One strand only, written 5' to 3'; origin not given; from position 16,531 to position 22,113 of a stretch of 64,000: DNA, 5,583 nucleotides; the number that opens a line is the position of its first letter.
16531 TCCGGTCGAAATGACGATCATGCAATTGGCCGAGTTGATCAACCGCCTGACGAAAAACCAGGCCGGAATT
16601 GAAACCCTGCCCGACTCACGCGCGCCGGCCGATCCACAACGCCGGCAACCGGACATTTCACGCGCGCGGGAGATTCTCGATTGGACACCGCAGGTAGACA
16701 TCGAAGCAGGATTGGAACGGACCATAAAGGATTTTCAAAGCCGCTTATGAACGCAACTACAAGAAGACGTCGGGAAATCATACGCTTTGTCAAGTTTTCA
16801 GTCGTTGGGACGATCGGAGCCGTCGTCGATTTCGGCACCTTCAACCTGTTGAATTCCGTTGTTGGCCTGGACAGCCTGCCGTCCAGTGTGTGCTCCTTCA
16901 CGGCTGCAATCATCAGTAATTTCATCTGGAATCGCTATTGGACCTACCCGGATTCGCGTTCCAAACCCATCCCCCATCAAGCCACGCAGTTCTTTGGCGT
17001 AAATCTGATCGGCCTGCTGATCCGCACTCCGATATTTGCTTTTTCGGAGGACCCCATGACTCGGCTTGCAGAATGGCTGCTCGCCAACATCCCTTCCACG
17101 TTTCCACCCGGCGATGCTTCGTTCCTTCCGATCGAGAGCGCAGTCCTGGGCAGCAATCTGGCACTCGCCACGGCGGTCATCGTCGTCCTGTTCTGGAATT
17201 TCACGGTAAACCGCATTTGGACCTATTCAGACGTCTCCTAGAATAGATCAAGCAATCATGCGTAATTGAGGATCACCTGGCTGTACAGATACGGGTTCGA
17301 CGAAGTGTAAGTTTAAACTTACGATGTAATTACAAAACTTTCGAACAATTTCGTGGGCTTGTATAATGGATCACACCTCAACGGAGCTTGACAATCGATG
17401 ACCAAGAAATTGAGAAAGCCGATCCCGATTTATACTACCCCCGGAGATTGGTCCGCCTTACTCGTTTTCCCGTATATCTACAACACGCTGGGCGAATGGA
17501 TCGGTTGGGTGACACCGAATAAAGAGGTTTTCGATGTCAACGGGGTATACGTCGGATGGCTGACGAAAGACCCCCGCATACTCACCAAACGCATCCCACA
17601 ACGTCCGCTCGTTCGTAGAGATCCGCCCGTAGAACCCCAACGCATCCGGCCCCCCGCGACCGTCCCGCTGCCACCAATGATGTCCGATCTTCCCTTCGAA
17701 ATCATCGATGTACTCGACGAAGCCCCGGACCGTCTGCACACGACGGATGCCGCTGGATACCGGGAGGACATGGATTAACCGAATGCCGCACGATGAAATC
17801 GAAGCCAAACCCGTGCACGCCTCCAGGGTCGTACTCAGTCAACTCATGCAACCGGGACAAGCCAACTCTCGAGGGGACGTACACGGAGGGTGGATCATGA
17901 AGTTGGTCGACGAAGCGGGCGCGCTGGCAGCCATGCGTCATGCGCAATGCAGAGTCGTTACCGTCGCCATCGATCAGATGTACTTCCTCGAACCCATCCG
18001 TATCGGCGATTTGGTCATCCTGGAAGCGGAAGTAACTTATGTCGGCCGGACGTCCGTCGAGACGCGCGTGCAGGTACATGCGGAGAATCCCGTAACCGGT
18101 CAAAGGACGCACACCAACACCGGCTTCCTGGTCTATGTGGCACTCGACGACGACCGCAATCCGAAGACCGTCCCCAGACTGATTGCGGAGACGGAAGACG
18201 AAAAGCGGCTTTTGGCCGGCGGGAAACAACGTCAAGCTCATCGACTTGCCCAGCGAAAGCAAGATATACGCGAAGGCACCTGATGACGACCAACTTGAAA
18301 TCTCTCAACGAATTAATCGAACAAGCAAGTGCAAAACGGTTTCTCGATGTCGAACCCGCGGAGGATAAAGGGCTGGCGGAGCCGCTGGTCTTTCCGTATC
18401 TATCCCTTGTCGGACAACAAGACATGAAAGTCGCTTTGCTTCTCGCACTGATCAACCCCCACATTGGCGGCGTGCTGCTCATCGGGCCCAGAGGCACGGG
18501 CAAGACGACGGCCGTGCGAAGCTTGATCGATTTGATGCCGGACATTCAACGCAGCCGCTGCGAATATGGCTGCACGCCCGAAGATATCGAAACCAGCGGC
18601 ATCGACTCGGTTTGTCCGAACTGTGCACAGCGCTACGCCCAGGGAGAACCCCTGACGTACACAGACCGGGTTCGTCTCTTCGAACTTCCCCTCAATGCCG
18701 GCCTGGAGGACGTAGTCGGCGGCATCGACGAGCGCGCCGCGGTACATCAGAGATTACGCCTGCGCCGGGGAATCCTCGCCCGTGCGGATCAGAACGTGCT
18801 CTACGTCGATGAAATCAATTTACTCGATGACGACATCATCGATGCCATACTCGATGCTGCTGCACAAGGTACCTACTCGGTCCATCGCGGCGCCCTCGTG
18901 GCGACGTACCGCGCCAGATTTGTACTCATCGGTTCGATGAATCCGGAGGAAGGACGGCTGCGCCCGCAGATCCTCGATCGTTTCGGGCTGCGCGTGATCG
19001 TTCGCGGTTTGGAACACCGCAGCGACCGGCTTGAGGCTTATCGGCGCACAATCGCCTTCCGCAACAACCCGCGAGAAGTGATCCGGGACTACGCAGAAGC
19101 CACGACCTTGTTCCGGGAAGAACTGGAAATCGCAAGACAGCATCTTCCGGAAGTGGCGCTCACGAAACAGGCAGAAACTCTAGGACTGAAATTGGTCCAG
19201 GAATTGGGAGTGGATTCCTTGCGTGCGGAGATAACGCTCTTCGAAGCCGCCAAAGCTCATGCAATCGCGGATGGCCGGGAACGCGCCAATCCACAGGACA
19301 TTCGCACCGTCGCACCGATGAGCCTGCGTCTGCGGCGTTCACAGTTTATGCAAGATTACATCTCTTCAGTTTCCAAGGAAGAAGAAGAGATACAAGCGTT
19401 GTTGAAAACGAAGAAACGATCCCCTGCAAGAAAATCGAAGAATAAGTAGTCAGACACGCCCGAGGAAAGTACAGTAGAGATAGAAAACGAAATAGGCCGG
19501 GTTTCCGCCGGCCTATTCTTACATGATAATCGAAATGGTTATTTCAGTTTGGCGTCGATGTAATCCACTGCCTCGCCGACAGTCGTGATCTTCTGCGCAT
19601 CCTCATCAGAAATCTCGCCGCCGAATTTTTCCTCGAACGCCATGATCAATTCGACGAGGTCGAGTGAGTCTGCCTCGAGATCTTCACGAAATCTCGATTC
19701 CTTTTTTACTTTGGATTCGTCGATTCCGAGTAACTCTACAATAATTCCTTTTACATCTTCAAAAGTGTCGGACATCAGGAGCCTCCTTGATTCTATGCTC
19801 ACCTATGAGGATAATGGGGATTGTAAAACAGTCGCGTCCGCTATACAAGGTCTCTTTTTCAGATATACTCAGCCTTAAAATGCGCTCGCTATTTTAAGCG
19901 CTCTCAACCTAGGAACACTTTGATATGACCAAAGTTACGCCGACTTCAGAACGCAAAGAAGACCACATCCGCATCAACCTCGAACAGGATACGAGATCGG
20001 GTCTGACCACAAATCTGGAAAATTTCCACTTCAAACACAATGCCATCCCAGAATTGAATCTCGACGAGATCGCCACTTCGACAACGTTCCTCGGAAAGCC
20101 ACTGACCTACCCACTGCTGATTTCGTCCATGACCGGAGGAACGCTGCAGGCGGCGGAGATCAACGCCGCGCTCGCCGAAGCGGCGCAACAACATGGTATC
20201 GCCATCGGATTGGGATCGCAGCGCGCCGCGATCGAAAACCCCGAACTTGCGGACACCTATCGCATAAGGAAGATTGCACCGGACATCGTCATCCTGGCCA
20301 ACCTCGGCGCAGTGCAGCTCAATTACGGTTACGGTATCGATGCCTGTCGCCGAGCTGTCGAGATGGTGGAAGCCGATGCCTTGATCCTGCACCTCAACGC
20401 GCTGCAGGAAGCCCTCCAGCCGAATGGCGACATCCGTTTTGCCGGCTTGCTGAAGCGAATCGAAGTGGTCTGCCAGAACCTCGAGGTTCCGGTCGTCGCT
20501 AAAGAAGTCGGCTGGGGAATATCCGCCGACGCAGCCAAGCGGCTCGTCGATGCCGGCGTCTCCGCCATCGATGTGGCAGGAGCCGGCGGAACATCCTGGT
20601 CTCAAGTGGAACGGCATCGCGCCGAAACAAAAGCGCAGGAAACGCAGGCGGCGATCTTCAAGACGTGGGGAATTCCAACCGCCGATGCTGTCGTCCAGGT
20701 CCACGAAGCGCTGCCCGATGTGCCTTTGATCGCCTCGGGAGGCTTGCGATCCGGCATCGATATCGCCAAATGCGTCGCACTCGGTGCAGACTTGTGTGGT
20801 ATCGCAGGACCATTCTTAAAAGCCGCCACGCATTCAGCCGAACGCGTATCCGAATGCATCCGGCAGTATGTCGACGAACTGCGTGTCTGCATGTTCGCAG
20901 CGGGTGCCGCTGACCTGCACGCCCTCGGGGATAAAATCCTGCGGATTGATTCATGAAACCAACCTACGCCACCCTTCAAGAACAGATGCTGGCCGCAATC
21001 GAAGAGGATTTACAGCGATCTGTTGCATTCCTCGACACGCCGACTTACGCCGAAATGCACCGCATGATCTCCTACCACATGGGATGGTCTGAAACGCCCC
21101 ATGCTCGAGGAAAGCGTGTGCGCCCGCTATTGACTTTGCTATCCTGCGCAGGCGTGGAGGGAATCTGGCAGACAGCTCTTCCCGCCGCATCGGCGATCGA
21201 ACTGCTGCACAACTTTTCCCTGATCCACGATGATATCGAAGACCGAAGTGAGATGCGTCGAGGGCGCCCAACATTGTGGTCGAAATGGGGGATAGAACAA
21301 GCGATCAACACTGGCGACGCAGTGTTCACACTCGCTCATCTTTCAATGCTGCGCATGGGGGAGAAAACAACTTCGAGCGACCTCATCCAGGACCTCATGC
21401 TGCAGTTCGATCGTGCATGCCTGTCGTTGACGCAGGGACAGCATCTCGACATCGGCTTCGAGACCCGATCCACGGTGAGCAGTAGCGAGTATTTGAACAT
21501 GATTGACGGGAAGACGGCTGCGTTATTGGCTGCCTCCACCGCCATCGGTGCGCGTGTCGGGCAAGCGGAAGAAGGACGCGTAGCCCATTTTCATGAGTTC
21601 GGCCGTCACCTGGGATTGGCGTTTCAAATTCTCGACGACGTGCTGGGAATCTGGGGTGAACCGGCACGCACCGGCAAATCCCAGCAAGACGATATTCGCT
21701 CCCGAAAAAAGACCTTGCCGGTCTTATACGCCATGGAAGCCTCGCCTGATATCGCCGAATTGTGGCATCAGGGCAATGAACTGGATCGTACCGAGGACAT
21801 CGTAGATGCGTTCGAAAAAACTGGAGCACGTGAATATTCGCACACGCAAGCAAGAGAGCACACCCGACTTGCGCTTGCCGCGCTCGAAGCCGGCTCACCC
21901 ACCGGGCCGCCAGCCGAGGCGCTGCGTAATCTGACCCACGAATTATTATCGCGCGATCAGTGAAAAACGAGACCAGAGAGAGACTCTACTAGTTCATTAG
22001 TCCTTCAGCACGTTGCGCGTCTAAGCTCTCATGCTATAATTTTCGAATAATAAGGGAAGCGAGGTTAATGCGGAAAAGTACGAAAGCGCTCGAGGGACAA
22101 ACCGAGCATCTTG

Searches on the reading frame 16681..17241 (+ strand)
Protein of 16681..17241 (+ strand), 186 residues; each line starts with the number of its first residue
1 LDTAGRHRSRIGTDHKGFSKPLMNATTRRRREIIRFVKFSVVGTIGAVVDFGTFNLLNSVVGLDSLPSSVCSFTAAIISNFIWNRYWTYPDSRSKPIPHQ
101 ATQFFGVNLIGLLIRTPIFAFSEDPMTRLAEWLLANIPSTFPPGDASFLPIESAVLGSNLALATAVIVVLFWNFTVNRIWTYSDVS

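Call 4: search_protein_families(library=pfam, proteins=[window:16681-17241:+], max_evalue=0.01)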
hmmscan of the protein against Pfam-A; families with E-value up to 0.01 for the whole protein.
window:16681-17241:+ (186 aa): 1 family
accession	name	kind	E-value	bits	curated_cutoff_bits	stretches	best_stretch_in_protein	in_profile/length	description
PF04138.20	GtrA_DPMS_TM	-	2.1e-23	83.2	26.1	1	38-181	1-116/117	GtrA/DPMS, transmembrane domain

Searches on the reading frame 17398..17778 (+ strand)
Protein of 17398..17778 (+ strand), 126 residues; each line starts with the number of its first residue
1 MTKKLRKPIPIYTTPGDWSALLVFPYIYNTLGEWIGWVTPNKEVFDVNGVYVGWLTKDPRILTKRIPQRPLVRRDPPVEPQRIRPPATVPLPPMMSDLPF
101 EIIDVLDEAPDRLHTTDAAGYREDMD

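Call 14: search_protein_families(library=pfam, proteins=[window:17398-17778:+], max_evalue=1)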
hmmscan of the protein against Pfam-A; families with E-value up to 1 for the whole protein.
window:17398-17778:+ (126 aa): 1 family
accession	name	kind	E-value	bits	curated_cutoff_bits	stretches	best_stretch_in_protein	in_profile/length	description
PF21784.3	Bflower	-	9.4e-05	23.2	25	1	11-62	20-70/116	4-fold beta flower protein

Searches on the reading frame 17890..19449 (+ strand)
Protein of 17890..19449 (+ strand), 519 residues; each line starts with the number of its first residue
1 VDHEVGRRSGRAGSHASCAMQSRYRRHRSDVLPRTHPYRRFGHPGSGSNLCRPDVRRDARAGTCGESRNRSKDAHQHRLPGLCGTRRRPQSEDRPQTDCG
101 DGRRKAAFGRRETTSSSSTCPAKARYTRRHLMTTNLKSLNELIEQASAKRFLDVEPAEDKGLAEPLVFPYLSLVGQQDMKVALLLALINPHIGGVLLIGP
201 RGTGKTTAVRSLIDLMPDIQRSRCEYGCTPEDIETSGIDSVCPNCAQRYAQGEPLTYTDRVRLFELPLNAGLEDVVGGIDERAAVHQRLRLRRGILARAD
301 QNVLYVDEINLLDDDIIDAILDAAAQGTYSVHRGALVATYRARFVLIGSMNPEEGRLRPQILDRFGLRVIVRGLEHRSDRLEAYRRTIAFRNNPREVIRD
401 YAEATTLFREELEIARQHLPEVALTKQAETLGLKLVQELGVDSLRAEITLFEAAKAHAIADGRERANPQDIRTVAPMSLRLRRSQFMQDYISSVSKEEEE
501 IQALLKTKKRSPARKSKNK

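Call 4: search_protein_families(library=pfam, proteins=[window:17890-19449:+], max_evalue=0.01)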
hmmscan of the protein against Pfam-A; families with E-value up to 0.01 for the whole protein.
window:17890-19449:+ (519 aa): 9 families
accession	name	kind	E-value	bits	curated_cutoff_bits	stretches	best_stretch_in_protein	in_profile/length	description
PF01078.27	Mg_chelatase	-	4.5e-13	49.5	20.3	1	173-352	5-158/207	Magnesium chelatase, subunit ChlI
PF17863.7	AAA_lid_2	-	1.6e-12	47.4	22.7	1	438-489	10-64/74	AAA lid domain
PF07728.20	AAA_5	-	5.3e-09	36.6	22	1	273-365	40-139/139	AAA domain (dynein-related subfamily)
PF00493.29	MCM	-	9.3e-08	31.9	23.3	1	282-358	103-179/224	MCM P-loop domain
PF13401.12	AAA_22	-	3.4e-05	24.6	27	1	195-324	8-108/130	AAA domain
PF00004.35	AAA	-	0.00034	21.5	21.2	1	195-365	1-123/131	ATPase family associated with various cellular activities (AAA)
PF13191.12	AAA_16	-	0.00059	20.8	32.6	1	183-315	11-147/167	AAA ATPase domain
PF12775.13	AAA_7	-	0.008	16.2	25.8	0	179-217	20-58/181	P-loop containing dynein motor region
PF20030.5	bpMoxR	-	0.0093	15.5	27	0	173-215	14-54/205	MoxR domain in the MoxR-vWA-beta-propeller ternary systems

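Call 22: search_protein_families(library=ncbifam, proteins=[window:17890-19449:+], max_evalue=0.001)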
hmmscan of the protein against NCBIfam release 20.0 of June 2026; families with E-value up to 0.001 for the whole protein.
window:17890-19449:+ (519 aa): 8 families
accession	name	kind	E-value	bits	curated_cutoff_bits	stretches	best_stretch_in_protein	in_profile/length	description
TIGR02442.1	Cob-chelat-sub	hypoth_equivalog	2.4e-94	317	779.45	1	168-507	1-335/641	putative cobaltochelatase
TIGR02030.1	BchI-ChlI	equivalog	2.1e-78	263.8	466.95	1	168-503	1-334/337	magnesium chelatase ATPase subunit I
TIGR02031.1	BchD-ChlD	equivalog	2.2e-47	162.1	499.55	1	179-488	3-276/608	magnesium chelatase ATPase subunit D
NF009943.0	PRK13406.1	equivalog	5.9e-12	44.9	571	1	265-489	57-261/585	magnesium chelatase subunit D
TIGR00368.1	TIGR00368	hypoth_equivalog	2.1e-10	39.8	362.4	1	162-352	183-347/499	YifB family Mg chelatase-like AAA ATPase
NF007365.0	PRK09862.1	equivalog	1.2e-07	30.7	530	1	172-353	192-347/506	YifB family Mg chelatase-like AAA ATPase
NF040949.1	minchrom_main_MCM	domain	8.8e-05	20.9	940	1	291-359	379-447/682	minichromosome maintenance protein MCM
TIGR00764.1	lon_rel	equivalog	0.00021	20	516.6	0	288-339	205-262/608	ATP-dependent protease LonB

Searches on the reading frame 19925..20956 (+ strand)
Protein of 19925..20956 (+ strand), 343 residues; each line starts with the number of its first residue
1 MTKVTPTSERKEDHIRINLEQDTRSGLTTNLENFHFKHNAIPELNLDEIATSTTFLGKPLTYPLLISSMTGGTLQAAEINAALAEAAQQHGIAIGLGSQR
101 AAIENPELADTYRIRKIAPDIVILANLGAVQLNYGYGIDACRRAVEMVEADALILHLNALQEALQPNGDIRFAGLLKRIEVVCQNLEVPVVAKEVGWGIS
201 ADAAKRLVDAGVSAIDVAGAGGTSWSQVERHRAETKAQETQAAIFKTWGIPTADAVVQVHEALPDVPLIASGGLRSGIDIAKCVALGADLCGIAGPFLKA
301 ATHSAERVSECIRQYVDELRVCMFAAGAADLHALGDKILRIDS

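Call 4: search_protein_families(library=pfam, proteins=[window:19925-20956:+], max_evalue=0.01)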
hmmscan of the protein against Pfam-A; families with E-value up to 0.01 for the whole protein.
window:19925-20956:+ (343 aa): 5 families
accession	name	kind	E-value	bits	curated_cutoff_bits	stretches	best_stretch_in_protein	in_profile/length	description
PF01070.24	FMN_dh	-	9.1e-27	94.4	24.9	2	177-340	208-349/350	FMN-dependent dehydrogenase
PF01645.23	Glu_synthase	-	7e-10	39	20.4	1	203-298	220-308/369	Conserved region in glutamate synthase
PF00478.31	IMPDH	-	2.4e-07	30.5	25.6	1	174-292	131-234/345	IMP dehydrogenase / GMP reductase domain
PF03060.21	NMO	-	0.0012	18.8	28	1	256-308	185-236/331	Nitronate monooxygenase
PF00977.27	His_biosynth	-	0.0054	16.6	23.6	0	254-289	180-214/228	Histidine biosynthesis protein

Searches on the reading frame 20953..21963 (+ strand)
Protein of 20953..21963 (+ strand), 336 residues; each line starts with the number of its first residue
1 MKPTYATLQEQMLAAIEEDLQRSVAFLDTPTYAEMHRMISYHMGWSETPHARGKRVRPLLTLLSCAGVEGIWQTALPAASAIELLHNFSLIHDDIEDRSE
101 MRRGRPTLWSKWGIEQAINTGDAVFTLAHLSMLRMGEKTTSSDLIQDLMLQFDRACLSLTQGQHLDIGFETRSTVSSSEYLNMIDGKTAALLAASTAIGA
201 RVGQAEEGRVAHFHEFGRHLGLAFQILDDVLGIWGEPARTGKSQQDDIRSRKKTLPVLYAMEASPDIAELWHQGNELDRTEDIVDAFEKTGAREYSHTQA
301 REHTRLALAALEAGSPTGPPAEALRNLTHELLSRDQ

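Call 4: search_protein_families(library=pfam, proteins=[window:20953-21963:+], max_evalue=0.01)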
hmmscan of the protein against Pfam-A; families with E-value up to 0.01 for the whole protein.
window:20953-21963:+ (336 aa): 1 family
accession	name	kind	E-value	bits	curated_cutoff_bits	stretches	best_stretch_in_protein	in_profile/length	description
PF00348.22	polyprenyl_synt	-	5.4e-61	206.4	27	1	50-271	13-230/251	Polyprenyl synthetase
